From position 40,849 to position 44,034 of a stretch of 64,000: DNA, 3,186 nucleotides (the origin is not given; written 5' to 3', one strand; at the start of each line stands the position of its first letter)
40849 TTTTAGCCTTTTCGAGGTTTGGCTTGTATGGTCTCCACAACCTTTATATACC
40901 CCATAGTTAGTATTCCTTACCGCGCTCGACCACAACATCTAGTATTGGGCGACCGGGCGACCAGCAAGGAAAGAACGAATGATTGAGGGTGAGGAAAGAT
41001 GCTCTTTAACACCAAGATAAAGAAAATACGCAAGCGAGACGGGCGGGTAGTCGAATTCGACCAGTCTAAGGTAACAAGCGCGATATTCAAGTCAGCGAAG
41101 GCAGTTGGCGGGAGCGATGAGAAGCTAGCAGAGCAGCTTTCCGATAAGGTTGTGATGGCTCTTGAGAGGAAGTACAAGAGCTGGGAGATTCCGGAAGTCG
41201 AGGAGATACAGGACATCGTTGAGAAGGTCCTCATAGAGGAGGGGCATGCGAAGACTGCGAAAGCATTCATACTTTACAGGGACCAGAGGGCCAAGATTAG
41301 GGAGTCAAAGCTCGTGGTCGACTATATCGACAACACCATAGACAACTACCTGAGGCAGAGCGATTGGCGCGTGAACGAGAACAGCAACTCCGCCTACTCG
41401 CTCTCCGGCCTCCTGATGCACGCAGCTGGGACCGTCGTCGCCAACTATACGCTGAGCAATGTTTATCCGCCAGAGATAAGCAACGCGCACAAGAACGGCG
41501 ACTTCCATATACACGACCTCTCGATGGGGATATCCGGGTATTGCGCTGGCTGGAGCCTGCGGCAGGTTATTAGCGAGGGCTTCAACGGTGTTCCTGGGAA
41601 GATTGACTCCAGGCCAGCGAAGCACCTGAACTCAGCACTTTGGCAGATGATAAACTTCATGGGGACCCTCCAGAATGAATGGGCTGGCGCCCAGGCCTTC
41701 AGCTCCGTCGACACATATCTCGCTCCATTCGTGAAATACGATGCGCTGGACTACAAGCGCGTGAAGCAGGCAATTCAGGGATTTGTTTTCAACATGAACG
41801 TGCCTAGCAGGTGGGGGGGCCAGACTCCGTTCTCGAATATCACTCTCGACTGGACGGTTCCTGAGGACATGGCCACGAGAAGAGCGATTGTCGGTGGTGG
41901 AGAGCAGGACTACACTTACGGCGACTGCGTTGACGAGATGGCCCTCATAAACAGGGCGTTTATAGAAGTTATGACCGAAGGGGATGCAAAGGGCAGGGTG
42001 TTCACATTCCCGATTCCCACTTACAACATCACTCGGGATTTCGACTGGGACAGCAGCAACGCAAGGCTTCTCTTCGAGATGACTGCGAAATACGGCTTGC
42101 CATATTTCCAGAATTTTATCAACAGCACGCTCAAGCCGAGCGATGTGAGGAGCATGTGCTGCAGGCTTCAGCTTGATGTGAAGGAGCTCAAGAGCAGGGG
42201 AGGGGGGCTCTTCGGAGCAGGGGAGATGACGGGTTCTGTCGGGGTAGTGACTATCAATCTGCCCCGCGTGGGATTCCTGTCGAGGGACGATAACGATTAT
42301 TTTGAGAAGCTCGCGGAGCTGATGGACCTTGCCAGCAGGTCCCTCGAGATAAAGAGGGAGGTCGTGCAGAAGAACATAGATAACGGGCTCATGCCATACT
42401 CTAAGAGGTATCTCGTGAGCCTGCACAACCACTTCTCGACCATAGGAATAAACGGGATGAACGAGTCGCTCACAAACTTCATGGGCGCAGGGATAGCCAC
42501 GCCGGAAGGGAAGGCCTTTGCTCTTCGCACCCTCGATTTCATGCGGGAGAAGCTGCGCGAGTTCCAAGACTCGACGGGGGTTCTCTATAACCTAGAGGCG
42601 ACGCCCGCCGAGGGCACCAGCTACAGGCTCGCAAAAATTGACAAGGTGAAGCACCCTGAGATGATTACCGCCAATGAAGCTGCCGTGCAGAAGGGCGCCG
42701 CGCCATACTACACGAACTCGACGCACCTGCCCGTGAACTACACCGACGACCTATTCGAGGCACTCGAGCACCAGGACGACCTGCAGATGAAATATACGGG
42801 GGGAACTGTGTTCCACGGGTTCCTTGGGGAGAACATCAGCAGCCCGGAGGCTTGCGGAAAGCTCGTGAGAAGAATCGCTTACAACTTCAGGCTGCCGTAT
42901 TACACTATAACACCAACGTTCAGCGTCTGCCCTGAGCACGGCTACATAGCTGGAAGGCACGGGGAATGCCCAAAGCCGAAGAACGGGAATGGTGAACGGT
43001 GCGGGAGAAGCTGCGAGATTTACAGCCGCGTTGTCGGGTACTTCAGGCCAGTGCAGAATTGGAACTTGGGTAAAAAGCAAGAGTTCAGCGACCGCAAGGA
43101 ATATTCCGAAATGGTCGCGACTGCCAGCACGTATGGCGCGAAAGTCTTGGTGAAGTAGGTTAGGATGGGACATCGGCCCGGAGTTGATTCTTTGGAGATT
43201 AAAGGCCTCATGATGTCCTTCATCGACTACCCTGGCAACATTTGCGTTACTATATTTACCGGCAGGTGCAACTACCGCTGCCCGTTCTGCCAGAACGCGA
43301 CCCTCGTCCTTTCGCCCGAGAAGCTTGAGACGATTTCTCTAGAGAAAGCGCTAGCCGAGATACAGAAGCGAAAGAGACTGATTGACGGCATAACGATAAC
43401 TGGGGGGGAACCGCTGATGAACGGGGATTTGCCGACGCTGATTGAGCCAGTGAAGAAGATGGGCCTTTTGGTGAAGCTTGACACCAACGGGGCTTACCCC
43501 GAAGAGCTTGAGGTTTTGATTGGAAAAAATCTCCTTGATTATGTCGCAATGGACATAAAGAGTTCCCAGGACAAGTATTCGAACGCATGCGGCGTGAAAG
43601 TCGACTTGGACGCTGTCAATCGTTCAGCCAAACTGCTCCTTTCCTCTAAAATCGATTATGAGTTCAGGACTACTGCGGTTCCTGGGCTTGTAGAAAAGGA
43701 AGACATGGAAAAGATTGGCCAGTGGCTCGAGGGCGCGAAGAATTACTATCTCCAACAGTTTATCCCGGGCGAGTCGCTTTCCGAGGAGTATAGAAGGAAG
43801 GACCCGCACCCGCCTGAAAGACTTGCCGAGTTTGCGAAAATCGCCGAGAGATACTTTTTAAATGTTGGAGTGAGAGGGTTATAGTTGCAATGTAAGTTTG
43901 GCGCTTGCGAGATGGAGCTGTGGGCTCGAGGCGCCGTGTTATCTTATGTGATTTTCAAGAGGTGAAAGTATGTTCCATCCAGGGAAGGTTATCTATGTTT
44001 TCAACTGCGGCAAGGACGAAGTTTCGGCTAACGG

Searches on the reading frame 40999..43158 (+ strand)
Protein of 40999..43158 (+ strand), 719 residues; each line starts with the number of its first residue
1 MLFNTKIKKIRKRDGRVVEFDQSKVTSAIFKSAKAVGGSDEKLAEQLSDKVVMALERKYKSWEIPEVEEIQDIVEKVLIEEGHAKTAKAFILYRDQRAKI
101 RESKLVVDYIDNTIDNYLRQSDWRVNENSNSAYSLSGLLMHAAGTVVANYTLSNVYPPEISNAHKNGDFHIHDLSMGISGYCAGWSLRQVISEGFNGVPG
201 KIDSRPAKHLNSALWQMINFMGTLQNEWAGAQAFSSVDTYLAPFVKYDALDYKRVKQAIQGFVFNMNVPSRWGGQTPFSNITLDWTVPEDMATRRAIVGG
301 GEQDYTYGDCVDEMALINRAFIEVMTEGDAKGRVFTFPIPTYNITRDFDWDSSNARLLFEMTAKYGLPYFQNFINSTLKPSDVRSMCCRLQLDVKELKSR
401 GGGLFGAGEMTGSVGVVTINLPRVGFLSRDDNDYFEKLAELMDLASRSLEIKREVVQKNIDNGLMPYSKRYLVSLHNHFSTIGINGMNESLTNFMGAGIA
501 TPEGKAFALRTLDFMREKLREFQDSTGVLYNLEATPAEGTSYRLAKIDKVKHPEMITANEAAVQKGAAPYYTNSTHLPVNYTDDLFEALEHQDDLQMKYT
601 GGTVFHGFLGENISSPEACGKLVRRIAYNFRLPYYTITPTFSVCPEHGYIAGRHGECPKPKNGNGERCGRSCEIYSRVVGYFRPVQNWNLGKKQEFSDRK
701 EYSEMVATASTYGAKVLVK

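Call 51: search_protein_families(library=pfam, proteins=[window:40999-43158:+], max_evalue=0.001)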
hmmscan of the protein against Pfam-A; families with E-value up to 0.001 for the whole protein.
window:40999-43158:+ (719 aa): 2 families
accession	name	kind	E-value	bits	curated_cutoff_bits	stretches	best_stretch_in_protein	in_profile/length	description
PF13597.11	NRDD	-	9.4e-192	639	26.2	1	127-702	1-562/562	Anaerobic ribonucleoside-triphosphate reductase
PF03477.21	ATP-cone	-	6.2e-23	81.6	25.8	1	9-98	2-87/88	ATP cone domain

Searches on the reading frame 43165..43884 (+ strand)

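Call 51: search_protein_families(library=pfam, proteins=[window:43165-43884:+], max_evalue=0.001)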
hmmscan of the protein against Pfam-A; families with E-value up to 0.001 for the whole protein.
window:43165-43884:+ (239 aa): 2 families
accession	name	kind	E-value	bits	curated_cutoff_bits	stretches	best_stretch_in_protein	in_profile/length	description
PF04055.27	Radical_SAM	-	1.1e-21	78.1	29.5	1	30-183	2-161/166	Radical SAM superfamily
PF13353.11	Fer4_12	-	3.8e-07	30.9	22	1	28-100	8-81/137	4Fe-4S single cluster domain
